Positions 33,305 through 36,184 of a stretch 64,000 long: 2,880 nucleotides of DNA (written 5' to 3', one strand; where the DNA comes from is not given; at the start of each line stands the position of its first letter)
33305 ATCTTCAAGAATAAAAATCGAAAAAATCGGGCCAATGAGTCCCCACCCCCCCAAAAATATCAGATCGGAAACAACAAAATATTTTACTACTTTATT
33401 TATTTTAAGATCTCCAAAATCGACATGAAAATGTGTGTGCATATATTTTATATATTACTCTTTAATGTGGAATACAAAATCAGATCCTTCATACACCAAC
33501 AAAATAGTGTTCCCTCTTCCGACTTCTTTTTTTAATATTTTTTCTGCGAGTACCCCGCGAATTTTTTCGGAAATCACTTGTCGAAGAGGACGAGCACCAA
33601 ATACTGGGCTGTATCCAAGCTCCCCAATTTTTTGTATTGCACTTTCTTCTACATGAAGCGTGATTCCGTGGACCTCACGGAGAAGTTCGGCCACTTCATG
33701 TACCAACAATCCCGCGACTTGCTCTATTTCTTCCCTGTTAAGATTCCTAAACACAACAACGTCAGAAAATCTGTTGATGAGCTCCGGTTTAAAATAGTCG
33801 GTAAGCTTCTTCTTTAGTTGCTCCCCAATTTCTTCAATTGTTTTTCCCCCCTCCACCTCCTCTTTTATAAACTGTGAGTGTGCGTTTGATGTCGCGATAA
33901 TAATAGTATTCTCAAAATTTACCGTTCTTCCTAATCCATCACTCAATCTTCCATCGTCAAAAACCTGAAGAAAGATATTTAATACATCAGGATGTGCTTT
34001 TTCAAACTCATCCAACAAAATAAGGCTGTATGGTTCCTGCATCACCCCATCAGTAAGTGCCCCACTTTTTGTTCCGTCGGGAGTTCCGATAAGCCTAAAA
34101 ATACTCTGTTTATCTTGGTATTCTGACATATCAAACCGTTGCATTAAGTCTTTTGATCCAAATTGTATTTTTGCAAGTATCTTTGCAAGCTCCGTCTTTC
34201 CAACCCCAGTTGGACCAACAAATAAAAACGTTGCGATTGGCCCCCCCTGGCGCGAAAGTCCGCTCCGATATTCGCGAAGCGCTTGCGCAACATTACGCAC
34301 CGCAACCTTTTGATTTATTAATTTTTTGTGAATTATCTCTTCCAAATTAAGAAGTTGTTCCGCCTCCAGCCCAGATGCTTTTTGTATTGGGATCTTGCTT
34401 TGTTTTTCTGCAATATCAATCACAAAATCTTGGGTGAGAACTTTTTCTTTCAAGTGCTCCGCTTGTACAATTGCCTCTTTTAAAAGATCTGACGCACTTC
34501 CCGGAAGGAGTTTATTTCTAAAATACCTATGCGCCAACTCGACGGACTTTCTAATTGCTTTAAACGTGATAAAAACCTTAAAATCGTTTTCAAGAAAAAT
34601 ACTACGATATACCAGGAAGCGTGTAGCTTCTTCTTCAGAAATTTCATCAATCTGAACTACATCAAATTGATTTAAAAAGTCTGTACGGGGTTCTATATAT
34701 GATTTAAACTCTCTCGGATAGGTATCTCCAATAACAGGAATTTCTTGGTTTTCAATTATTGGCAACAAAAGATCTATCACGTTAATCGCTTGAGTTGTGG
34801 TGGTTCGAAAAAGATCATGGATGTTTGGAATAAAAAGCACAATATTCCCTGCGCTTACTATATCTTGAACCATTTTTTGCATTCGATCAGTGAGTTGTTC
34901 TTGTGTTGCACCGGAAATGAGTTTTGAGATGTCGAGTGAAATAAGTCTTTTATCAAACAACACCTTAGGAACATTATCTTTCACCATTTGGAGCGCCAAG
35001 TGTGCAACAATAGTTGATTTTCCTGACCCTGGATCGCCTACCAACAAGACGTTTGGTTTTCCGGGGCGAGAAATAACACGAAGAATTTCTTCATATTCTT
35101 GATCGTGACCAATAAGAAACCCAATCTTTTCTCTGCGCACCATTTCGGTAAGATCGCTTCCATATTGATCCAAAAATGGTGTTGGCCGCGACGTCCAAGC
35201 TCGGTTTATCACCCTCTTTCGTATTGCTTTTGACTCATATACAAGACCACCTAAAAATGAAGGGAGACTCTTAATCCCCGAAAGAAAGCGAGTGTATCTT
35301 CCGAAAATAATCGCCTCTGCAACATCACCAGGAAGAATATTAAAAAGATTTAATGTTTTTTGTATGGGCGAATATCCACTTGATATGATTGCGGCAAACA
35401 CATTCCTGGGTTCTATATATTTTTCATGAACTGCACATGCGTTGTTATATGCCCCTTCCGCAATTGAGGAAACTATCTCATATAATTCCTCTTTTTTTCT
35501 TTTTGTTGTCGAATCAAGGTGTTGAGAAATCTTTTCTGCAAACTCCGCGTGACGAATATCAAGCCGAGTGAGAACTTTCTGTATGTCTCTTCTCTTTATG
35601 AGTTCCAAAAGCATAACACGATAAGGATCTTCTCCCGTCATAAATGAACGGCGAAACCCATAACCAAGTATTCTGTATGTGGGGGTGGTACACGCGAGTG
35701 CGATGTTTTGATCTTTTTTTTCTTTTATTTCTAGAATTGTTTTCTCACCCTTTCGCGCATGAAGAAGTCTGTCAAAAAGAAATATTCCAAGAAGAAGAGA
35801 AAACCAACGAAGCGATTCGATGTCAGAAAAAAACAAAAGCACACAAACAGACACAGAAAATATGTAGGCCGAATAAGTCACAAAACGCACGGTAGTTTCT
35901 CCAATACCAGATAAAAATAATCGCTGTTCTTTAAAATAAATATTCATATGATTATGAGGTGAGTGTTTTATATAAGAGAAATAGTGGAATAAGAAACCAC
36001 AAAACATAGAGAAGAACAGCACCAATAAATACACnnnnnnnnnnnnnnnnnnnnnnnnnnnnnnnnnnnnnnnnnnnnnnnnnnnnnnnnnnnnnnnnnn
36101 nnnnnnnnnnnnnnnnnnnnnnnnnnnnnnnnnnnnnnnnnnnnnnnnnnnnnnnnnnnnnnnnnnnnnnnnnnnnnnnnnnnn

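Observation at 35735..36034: Double-AAA+ Clp chaperone with an N-terminal transmembrane extension (membrane-anchored ClpB/ClpC-like protein)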

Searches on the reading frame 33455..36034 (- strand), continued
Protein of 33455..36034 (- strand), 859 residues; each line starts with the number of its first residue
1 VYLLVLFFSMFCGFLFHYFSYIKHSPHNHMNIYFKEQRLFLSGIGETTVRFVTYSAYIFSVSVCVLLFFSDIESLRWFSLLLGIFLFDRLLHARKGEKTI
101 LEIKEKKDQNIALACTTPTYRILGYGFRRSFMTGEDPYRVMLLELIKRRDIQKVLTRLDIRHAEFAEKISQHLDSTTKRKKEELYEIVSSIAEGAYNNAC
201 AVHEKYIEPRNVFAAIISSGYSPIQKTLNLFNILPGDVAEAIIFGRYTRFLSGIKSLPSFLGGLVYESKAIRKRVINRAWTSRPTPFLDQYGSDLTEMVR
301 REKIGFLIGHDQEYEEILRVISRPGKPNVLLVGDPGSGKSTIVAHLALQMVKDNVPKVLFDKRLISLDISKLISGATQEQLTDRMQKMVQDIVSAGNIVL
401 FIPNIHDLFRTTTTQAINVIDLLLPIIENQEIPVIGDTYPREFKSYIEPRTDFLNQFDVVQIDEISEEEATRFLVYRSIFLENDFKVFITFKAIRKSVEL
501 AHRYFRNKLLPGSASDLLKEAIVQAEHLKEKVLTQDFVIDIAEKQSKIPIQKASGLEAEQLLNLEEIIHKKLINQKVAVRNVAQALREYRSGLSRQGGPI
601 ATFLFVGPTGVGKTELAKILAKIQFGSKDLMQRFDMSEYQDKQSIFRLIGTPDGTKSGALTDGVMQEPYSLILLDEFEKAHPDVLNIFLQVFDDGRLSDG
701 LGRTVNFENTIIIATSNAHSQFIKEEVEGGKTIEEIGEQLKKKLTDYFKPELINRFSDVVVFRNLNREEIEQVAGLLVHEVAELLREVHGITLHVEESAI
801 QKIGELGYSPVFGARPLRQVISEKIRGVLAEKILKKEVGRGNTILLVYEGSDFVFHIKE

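Call 41: fold_search(model_id=the predicted structure, library=pdb)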
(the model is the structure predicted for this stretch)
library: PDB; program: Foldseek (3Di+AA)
matches with E <= 10: 1714; with E <= 0.001: 1245
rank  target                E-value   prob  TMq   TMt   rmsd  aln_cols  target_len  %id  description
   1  9a66_A                3.0e-56  1.00  0.42  0.43  20.5       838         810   27  Integrative model of CLPC-CLPP by crosslinking MS and deep learning (released 2024-09-18)
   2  9rai_b                2.1e-51  1.00  0.44  0.47  19.6       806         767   30  Structure of the S.aureus MecA/ClpC/ClpP degradation system (released 2025-09-10)
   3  9rai_d                1.3e-50  1.00  0.43  0.46  19.2       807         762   30  Structure of the S.aureus MecA/ClpC/ClpP degradation system (released 2025-09-10)
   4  9rai_c                1.7e-50  1.00  0.43  0.45  18.7       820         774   29  Structure of the S.aureus MecA/ClpC/ClpP degradation system (released 2025-09-10)
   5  9rai_e                9.1e-50  1.00  0.43  0.46  19.8       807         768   30  Structure of the S.aureus MecA/ClpC/ClpP degradation system (released 2025-09-10)
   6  9gi1_b                1.4e-48  1.00  0.45  0.59   8.6       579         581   38  Structure of the S.aureus MecA/ClpC/ClpP degradation system (released 2025-08-20)
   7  9gi1_c                3.1e-48  1.00  0.43  0.57   9.0       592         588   37  Structure of the S.aureus MecA/ClpC/ClpP degradation system (released 2025-08-20)
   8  9gi1_e                1.6e-47  1.00  0.44  0.58   9.0       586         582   37  Structure of the S.aureus MecA/ClpC/ClpP degradation system (released 2025-08-20)
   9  6qs6_A                1.9e-47  1.00  0.46  0.61   8.2       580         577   36  ClpB (DWB and K476C mutant) bound to casein in presence of ATPgammaS - state KC-1 (released 2019-07-03)
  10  9gi1_d                2.1e-47  1.00  0.43  0.58   9.1       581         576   38  Structure of the S.aureus MecA/ClpC/ClpP degradation system (released 2025-08-20)
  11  9if4_D                6.0e-47  1.00  0.42  0.56   9.1       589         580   35  Structure of the Mycobacterium Tuberculosis ClpC1P1P2 complex bound to the activator Bz-Leu-Leu (released 2025-08-27)
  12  6w6j_D                8.4e-47  1.00  0.43  0.49  25.0       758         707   30  The Mycobacterium tuberculosis ClpB disaggregase hexamer structure with a locally refined N-terminal domain in the pre (released 2021-05-26)
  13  7abr_C                1.1e-46  1.00  0.44  0.59   8.7       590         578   36  Cryo-EM structure of B. subtilis ClpC (DWB mutant) hexamer bound to a substrate polypeptide (released 2021-10-06)
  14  7abr_D                1.6e-46  1.00  0.44  0.58   9.0       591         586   36  Cryo-EM structure of B. subtilis ClpC (DWB mutant) hexamer bound to a substrate polypeptide (released 2021-10-06)
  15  9if4_C                1.7e-46  1.00  0.43  0.56   8.9       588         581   35  Structure of the Mycobacterium Tuberculosis ClpC1P1P2 complex bound to the activator Bz-Leu-Leu (released 2025-08-27)
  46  1qvr_A                1.5e-42  1.00  0.42  0.43  23.5       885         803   27  Crystal Structure Analysis of ClpB (released 2003-10-21)
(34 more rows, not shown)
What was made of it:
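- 33455..35947 (-): Clp/Hsp100-derived ATPase gene (830 aa plus stop), with its true start at ATG 35947. The top Foldseek matches are ClpC, ClpB and ClpA (call 41).
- On Clp/Hsp100 class I (double-ring AAA+): The Foldseek E-value to ClpC, ClpB and ClpA is 1e-42 to 1e-56 (call 41).
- Closest known: ClpA / ClpC / ClpE, the ClpP-partner unfoldases. Same: The top Foldseek hits are ClpC chains (call 41).
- The overall fold matches ClpC, ClpB and ClpA (call 41).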

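Call 42: search_protein_families(library=padloc, proteins=[window:33455-35947:-], max_evalue=0.01)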
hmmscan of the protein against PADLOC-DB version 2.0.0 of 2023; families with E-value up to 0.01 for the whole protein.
window:33455-35947:- (830 aa): 13 families
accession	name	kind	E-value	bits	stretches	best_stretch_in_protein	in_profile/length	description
PDLC04606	PDC-M37B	-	8.8e-34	115.3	1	484-698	91-303/390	-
PDLC03838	DolB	-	1.3e-32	111.5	1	517-807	115-374/375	-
PDLC04605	PDC-M37B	-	5.9e-24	83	1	513-694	246-430/518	-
PDLC04140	mad8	-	8.4e-10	36.6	1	275-335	2-67/314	mads_8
PDLC00915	TRIP13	-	4.1e-08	31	1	300-379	66-145/302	TRIP13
PDLC02196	IetA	-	5.1e-07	27.4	1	495-593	41-144/374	-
PDLC02195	IetA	-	1.3e-06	26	1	511-593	73-159/395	-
PDLC04232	IetA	-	2.8e-06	25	1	281-321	100-140/330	-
PDLC01993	RtcR--CARF_AAA_HTH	-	1.8e-05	21.4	1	573-730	206-364/523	-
PDLC01994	RtcR_PspF1--CARF_AAA_HTH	-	0.0003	18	0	548-674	158-284/468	-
PDLC01055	HerA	-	0.0049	13.7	0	299-327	159-187/532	Type III coevolved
PDLC03920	MkoA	-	0.0078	12.5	0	297-325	631-659/1112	-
PDLC05079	PDC-S73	-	0.008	13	0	299-324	193-218/752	-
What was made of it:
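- Tried and rejected: PADLOC on the Clp protein gave only generic AAA_2-type matches (DolB, PDC-M37B), which I did not take as evidence for a defence system (call 42).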

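Call 54: list_cluster_members(proteins=[window:33458-35947:-, window:35955-36296:-, window:32777-33442:-])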
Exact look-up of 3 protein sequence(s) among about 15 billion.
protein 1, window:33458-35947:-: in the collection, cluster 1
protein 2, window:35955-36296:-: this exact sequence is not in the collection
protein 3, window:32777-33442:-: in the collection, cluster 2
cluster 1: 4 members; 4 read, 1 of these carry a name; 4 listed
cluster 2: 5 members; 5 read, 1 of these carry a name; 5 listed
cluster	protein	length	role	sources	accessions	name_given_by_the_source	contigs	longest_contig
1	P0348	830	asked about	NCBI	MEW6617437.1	MAG: ATP-dependent Clp protease ATP-binding subunit [Patescibacteria group bacterium]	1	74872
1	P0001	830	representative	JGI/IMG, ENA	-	-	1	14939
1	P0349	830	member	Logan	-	-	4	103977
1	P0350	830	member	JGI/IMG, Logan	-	-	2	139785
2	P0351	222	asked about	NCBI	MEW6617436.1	MAG: MFS transporter [Patescibacteria group bacterium]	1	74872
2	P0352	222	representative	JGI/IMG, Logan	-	-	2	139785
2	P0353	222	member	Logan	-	-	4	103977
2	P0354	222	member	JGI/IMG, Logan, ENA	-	-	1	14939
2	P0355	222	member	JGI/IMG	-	-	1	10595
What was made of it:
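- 33455..35947 (-): It is identical to NCBI MEW6617437.1 (call 54).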

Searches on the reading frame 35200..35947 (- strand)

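Call 38: search_protein_families(library=pfam, proteins=[window:35200-35947:-], max_evalue=1)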
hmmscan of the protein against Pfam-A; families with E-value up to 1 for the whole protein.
window:35200-35947:- (249 aa): 1 family
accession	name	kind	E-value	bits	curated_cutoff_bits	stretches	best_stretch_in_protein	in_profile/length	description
PF20332.3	DUF6627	-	0.17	12.4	27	1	110-158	40-88/125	Family of unknown function (DUF6627)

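Call 52: search_protein_representatives(protein=window:35200-35947:-)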
Query: 249 residues. Proteins with E-value up to 0.001 (for the whole library): 156; up to 1e-10: 77; up to 1e-30: 7. The best 150 are listed.
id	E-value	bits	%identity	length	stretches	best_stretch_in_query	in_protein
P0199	2.1e-44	168.3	38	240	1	1-235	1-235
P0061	4.8e-41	157.3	41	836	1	3-249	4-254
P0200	4.6e-38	147.5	35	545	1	1-249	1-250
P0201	1.6e-37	145.8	42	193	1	2-191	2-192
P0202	7.4e-34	133.8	33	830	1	2-249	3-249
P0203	5.7e-33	130.9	33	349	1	2-249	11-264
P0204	9.5e-31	123.6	33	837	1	1-249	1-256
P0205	1.2e-30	123.3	34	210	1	39-239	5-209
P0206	1.8e-30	122.7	31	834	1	1-249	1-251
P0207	1.3e-29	119.9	32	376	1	4-249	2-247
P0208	3.1e-29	118.6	33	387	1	1-249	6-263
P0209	5.2e-29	117.9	32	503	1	3-249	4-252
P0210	6.2e-29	117.7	34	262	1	4-233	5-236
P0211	7.8e-29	117.3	41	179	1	1-168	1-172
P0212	6.1e-26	107.9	32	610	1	2-249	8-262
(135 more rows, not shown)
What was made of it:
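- The hairpin sits at the extreme N-terminus in all 156 cluster representatives (call 52).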
